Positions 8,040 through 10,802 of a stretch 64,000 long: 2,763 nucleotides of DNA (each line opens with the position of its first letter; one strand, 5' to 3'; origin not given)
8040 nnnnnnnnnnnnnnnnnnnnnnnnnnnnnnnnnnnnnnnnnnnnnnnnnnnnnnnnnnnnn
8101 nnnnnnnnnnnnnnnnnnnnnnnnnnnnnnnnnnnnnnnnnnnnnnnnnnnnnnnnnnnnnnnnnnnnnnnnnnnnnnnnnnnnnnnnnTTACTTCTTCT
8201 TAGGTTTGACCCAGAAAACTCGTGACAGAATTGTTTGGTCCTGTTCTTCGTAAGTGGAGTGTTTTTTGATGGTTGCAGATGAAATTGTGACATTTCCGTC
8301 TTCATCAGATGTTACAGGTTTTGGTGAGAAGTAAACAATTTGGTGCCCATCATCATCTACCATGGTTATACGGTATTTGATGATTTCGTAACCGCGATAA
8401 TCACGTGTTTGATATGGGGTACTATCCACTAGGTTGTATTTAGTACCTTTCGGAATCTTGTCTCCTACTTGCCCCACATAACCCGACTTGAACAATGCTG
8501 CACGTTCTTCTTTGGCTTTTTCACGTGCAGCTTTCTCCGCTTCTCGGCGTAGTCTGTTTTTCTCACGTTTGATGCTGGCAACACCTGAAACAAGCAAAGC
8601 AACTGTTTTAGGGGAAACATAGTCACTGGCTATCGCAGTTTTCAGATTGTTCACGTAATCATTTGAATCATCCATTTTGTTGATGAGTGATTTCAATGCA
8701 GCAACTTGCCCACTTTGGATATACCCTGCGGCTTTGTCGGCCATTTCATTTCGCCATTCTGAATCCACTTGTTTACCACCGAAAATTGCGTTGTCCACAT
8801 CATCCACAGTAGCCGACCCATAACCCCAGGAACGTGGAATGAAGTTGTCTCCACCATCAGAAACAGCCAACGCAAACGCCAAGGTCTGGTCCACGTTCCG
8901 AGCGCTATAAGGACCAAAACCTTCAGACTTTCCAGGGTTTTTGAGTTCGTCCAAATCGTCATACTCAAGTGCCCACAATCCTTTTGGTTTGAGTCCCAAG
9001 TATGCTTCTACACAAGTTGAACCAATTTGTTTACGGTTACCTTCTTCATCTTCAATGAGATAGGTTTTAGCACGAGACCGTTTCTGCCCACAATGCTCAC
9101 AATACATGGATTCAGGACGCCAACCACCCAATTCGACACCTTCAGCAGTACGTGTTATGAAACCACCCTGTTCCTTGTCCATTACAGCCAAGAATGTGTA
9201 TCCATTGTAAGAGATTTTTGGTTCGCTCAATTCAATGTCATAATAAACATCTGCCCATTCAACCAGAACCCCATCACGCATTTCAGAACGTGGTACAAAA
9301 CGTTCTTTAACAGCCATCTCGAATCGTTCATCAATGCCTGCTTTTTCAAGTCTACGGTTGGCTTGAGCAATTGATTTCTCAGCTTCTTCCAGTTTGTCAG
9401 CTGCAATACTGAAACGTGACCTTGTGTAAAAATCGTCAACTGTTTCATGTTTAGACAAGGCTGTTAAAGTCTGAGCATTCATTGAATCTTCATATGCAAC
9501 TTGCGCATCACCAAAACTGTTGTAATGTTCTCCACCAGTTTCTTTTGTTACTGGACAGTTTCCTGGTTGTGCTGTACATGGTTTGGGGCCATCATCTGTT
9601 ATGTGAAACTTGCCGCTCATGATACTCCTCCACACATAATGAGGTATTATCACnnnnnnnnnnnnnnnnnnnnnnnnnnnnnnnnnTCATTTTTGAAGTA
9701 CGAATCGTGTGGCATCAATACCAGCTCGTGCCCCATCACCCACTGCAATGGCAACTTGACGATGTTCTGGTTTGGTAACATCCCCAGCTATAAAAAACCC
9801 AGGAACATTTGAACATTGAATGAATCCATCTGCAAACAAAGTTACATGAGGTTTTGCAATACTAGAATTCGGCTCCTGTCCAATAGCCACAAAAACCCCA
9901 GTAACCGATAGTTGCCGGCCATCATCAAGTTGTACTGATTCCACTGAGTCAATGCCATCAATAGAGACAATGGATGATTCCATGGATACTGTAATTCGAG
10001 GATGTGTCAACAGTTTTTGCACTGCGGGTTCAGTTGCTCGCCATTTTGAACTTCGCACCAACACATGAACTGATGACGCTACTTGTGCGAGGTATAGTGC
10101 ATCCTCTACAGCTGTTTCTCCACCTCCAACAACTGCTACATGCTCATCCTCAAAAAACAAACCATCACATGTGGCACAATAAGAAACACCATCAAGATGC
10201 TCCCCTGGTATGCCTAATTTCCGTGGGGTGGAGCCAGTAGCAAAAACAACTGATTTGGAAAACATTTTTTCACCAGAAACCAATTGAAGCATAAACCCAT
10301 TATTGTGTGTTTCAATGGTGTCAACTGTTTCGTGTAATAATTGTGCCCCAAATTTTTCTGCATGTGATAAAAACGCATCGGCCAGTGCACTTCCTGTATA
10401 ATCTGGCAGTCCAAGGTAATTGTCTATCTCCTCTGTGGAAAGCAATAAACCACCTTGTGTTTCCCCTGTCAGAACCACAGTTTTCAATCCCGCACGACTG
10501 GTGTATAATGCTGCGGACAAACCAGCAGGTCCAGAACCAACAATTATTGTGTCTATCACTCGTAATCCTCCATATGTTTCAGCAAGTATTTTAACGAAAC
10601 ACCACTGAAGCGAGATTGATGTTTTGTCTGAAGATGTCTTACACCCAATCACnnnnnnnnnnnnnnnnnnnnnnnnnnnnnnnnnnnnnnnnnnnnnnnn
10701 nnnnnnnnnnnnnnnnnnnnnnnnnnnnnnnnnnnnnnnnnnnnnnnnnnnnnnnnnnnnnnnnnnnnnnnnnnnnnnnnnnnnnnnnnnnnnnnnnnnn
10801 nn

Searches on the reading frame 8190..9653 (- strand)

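Call 37: search_protein_families(library=pfam, proteins=[window:8190-9653:-], max_evalue=0.001)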
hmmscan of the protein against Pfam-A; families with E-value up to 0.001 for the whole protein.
window:8190-9653:- (487 aa): 0 families

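Call 41: search_protein_families(library=phrogs, proteins=[window:8190-9653:-], max_evalue=0.001)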
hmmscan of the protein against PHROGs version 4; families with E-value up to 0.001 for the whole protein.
window:8190-9653:- (487 aa): 4 families
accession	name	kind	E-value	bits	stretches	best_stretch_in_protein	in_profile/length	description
phrog_2319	-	unknown function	1.7e-51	176.7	1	80-479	5-394/399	-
phrog_3628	-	unknown function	9e-14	52.3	1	375-479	155-253/257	-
phrog_4095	-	unknown function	8.3e-08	33.1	1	363-479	109-223/234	-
phrog_30451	-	unknown function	1.6e-07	32.1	1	388-479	186-277/287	-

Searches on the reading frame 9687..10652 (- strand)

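Call 37: search_protein_families(library=pfam, proteins=[window:9687-10652:-], max_evalue=0.001)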
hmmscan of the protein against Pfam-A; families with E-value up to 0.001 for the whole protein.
window:9687-10652:- (321 aa): 13 families
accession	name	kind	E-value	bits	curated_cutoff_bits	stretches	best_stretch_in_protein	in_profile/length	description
PF07992.20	Pyr_redox_2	-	5.4e-41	141.3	26.1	1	34-303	2-289/291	Pyridine nucleotide-disulphide oxidoreductase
PF13738.12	Pyr_redox_3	-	8.4e-24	84.8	30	1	107-290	101-305/305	Pyridine nucleotide-disulphide oxidoreductase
PF00070.33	Pyr_redox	-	5e-12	46.6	22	1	171-244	1-81/82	Pyridine nucleotide-disulphide oxidoreductase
PF00890.30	FAD_binding_2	-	6.1e-09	36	20.4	1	34-279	1-206/414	FAD binding domain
PF01266.30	DAO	-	5.8e-07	29.8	27.9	0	34-64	1-31/353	FAD dependent oxidoreductase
PF03486.20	HI0933_like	-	1e-06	28.8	50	0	34-65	2-33/244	HI0933-like protein Rossmann domain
PF01134.28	GIDA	-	2.5e-06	27.3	22.1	1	34-66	1-33/391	Glucose inhibited division protein A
PF01946.23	Thi4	-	1.6e-05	24.7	26.2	1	32-62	17-48/235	Thi4 family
PF13454.12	NAD_binding_9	-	6.3e-05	23.4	21.8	0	85-141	98-154/155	FAD-NAD(P)-binding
PF01494.25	FAD_binding_3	-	0.00027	20.7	22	1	34-62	3-31/349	FAD binding domain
PF12831.13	FAD_oxidored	-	0.00036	20.4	27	1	34-64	1-31/416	FAD dependent oxidoreductase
PF13241.12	NAD_binding_7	-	0.00077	20.4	22.1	0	167-216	5-49/104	Putative NAD(P)-binding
PF13450.12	NAD_binding_8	-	0.00089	19.9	21.9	1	37-78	1-42/68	NAD(P)-binding Rossmann-like domain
